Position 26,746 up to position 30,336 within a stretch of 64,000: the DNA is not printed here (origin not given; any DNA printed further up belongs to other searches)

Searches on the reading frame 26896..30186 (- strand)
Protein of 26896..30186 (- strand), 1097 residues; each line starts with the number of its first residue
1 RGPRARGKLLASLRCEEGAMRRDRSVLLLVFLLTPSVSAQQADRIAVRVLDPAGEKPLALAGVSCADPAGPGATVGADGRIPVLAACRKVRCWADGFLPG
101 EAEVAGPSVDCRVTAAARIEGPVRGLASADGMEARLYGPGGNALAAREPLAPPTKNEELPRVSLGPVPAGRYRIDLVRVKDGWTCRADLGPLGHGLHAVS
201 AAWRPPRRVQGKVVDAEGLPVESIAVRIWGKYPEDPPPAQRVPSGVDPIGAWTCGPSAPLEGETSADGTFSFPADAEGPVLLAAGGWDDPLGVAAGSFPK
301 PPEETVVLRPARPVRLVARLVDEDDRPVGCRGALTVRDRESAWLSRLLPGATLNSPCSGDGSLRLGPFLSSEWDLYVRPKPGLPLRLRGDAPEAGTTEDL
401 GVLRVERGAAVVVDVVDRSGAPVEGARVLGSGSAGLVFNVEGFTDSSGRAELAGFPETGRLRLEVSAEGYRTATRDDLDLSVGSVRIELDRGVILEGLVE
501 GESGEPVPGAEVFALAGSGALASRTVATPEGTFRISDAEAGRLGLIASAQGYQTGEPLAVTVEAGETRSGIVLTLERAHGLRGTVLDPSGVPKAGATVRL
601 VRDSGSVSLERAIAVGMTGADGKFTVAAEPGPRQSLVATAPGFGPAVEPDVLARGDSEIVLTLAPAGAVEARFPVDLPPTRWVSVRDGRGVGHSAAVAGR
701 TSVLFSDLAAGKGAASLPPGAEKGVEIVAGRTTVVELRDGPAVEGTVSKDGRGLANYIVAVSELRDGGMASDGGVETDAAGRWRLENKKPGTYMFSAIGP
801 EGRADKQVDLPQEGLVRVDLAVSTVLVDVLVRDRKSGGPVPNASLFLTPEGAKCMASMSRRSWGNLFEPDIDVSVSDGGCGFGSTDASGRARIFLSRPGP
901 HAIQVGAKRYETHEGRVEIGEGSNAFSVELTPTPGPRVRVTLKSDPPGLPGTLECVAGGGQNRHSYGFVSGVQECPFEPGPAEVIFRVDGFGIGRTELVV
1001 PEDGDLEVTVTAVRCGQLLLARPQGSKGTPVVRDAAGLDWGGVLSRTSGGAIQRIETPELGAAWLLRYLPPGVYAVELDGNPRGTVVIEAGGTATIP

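Call 56: search_protein_families(library=pfam, proteins=[window:26896-30186:-], max_evalue=0.00001)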
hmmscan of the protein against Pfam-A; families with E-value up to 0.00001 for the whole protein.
window:26896-30186:- (1097 aa): 5 families
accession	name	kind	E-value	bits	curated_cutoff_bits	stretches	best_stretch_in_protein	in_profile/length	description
PF13620.12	CarboxypepD_reg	-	4.2e-51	171.7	32.3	3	495-574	2-80/82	Carboxypeptidase regulatory-like domain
PF13715.12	CarbopepD_reg_2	-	9.2e-14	51.7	32.2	0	500-569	7-71/88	CarboxypepD_reg-like domain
PF02369.22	Big_1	-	2.5e-10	40.7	34.9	0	581-627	21-65/93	Bacterial Ig-like domain (group 1)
PF10670.15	DUF4198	-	8.6e-09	36.3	34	0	716-798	123-206/209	Domain of unknown function (DUF4198)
PF07210.18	DUF1416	-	4.8e-07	30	23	0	485-538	12-64/97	Protein of unknown function (DUF1416)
